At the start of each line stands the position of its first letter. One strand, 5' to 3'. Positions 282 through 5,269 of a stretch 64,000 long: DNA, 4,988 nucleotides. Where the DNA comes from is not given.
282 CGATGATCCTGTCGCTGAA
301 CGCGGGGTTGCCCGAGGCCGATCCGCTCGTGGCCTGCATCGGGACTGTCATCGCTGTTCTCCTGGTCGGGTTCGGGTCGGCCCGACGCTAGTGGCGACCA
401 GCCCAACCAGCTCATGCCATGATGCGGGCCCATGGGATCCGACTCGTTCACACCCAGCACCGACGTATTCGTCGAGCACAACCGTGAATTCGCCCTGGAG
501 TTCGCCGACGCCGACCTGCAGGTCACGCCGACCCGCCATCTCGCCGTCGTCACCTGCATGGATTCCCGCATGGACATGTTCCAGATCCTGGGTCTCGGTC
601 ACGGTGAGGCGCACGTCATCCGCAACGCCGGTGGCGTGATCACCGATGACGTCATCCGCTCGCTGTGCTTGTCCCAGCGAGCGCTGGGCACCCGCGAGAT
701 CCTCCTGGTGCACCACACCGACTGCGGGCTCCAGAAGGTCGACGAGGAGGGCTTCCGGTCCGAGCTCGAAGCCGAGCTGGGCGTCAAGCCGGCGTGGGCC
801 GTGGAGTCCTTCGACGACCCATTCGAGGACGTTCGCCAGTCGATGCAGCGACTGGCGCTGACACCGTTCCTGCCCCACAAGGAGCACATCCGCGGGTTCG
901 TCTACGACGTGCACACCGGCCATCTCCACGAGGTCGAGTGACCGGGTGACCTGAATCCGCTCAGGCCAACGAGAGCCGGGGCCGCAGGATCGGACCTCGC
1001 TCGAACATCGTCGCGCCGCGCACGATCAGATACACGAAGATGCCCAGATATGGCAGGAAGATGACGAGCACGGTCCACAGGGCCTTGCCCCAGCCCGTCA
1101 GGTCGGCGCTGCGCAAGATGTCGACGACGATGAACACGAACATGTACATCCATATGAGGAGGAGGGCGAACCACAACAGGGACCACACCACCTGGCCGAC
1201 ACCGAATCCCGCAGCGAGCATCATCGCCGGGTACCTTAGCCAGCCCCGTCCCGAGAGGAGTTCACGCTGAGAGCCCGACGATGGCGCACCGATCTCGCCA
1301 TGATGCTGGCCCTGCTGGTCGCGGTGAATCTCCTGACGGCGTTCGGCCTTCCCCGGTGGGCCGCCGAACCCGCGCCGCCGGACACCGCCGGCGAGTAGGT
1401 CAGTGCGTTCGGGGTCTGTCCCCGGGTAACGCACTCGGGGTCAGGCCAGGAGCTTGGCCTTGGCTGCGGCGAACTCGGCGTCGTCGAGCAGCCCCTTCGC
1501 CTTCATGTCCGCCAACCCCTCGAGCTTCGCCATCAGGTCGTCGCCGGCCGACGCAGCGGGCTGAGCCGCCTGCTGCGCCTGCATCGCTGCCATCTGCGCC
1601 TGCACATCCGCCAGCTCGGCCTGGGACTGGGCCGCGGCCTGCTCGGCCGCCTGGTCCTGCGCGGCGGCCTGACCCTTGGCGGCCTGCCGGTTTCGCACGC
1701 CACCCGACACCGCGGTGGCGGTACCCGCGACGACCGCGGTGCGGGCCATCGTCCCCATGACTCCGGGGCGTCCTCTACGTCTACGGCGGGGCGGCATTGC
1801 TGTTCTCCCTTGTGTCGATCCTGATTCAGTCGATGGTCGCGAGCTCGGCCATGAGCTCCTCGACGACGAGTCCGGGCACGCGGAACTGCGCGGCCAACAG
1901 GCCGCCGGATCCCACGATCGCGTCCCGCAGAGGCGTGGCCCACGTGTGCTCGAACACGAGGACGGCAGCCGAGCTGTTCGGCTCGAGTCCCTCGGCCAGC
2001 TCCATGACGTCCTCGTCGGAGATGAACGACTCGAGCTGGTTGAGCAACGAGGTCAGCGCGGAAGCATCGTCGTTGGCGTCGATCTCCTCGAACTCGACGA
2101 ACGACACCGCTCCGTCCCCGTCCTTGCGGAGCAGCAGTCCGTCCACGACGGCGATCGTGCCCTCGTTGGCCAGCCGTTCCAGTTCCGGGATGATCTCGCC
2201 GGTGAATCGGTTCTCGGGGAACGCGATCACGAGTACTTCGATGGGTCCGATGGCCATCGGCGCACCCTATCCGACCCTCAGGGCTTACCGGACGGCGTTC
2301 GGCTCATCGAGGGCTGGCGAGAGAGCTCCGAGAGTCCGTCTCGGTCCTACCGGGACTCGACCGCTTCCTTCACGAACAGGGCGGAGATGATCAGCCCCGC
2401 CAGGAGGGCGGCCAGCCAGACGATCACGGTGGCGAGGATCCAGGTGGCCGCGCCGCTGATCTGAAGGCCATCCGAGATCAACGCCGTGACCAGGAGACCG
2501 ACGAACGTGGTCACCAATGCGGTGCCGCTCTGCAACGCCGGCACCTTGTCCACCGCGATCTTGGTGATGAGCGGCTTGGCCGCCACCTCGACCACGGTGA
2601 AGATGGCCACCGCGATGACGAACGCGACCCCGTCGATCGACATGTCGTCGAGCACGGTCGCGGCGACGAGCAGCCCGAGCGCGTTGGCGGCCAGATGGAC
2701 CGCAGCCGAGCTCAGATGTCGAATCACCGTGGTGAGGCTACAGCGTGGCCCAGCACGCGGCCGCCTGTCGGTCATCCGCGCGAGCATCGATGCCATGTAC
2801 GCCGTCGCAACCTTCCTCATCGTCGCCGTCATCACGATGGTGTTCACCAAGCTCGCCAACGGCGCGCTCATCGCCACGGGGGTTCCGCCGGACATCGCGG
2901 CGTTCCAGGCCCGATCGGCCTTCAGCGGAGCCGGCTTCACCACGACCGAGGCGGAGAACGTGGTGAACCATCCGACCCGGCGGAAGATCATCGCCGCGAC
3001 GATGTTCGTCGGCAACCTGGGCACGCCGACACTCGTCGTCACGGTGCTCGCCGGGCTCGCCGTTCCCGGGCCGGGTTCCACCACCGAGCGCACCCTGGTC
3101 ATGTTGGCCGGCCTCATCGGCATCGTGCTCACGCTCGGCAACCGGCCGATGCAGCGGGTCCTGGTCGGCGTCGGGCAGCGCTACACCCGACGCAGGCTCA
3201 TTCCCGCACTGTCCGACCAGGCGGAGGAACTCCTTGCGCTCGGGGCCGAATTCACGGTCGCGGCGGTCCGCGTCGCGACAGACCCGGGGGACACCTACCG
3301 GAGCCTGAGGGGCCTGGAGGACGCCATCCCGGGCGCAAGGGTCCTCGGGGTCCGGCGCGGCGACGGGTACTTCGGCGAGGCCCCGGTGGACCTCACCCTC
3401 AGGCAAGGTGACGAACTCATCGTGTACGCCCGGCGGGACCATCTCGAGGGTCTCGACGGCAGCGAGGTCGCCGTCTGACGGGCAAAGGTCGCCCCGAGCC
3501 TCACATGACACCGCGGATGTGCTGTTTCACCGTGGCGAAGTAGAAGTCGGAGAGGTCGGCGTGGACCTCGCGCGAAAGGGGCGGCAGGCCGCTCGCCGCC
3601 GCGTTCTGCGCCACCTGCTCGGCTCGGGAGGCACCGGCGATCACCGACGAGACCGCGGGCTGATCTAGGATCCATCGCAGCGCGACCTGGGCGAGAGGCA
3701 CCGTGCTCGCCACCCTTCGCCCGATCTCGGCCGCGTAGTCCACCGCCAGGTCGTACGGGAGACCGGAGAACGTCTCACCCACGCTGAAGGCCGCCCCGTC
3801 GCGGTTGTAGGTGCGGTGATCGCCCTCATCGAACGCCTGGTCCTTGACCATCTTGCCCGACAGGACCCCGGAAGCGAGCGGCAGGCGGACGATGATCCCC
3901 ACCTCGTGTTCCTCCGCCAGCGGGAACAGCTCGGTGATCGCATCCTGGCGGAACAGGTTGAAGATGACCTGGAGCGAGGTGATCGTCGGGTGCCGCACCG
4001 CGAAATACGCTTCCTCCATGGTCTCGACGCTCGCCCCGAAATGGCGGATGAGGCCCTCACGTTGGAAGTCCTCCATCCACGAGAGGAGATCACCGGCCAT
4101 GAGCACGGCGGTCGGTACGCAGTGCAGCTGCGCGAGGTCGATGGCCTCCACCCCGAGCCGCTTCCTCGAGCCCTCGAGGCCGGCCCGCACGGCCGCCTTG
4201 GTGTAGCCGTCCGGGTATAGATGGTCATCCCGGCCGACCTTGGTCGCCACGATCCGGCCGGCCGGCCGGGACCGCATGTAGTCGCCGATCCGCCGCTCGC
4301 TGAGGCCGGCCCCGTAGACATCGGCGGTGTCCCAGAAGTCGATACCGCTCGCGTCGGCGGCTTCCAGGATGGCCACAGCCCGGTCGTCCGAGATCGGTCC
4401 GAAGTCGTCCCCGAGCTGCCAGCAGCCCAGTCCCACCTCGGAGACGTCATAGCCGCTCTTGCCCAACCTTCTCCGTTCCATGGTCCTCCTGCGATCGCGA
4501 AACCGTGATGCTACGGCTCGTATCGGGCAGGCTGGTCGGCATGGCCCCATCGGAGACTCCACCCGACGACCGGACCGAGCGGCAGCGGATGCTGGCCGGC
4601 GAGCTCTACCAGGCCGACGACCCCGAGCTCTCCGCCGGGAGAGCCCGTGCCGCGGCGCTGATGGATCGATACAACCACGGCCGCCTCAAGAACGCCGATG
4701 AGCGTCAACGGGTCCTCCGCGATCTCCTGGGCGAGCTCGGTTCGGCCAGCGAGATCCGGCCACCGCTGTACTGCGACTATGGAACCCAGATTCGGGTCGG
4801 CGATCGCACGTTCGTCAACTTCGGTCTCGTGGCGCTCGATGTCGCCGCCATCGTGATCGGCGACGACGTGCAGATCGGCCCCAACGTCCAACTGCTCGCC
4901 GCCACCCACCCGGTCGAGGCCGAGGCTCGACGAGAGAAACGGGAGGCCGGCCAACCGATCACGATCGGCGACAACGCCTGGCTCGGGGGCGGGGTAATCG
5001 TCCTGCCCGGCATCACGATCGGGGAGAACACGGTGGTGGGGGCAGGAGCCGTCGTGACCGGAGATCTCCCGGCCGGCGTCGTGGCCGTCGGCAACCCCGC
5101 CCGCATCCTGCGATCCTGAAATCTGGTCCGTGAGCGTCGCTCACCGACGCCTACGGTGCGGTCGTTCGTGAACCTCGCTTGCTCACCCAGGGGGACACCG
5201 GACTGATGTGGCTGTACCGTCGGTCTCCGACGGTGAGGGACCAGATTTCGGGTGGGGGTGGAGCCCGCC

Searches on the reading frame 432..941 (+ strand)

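Call 72: search_protein_families(library=pfam, proteins=[window:432-941:+], max_evalue=0.00001)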
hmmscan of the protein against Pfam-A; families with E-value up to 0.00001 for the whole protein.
window:432-941:+ (169 aa): 1 family
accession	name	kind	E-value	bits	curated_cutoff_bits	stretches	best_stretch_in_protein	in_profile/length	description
PF00484.24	Pro_CA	-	1.5e-13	51.8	25.7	1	38-102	2-69/156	Carbonic anhydrase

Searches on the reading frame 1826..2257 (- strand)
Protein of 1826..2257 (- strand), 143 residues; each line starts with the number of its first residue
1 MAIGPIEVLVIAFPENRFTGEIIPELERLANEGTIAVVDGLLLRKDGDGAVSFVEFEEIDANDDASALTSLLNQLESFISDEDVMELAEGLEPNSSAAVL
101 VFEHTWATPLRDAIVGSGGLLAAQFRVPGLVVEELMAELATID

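Call 72: search_protein_families(library=pfam, proteins=[window:1826-2257:-], max_evalue=0.00001)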
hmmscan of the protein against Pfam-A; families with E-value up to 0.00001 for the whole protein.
window:1826-2257:- (143 aa): 1 family
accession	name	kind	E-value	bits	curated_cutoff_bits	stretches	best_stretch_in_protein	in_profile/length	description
PF19850.4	DUF6325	-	6.4e-07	30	23.4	1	3-137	2-133/141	Family of unknown function (DUF6325)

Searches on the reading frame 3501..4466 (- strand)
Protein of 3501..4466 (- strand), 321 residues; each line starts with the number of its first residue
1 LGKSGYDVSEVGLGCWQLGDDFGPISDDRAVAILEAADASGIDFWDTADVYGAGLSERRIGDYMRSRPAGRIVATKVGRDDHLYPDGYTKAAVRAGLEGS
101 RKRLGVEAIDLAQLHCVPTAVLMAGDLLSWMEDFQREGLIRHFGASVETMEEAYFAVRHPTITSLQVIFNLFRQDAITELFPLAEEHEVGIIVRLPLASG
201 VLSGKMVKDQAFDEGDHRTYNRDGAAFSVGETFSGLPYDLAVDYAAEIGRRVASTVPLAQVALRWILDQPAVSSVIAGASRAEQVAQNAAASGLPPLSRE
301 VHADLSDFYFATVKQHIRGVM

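Call 72: search_protein_families(library=pfam, proteins=[window:3501-4466:-], max_evalue=0.00001)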
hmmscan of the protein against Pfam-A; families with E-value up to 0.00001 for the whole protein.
window:3501-4466:- (321 aa): 1 family
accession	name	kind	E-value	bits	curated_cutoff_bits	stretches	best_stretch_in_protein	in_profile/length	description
PF00248.27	Aldo_ket_red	-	2e-55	188.4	24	1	10-306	1-287/291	Aldo/keto reductase family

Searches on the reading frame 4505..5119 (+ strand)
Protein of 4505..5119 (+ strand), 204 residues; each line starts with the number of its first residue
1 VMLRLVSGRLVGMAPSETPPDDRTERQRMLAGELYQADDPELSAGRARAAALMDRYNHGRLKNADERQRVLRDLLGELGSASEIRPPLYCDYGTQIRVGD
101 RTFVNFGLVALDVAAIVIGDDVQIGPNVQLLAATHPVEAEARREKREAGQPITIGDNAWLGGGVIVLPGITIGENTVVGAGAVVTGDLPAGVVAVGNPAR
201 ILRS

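Call 72: search_protein_families(library=pfam, proteins=[window:4505-5119:+], max_evalue=0.00001)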
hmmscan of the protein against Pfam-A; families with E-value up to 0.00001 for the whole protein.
window:4505-5119:+ (204 aa): 3 families
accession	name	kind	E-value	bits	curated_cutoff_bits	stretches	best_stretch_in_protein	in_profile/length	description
PF12464.13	Mac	-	2.7e-17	63.2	22.1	1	28-79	1-53/53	Maltose acetyltransferase hexapeptide capping motif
PF00132.30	Hexapep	-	2.7e-14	52.6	27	1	152-186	2-36/36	Bacterial transferase hexapeptide (six repeats)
PF14602.12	Hexapep_2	-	1.4e-08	34.7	27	1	151-185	1-33/34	Hexapeptide repeat of succinyl-transferase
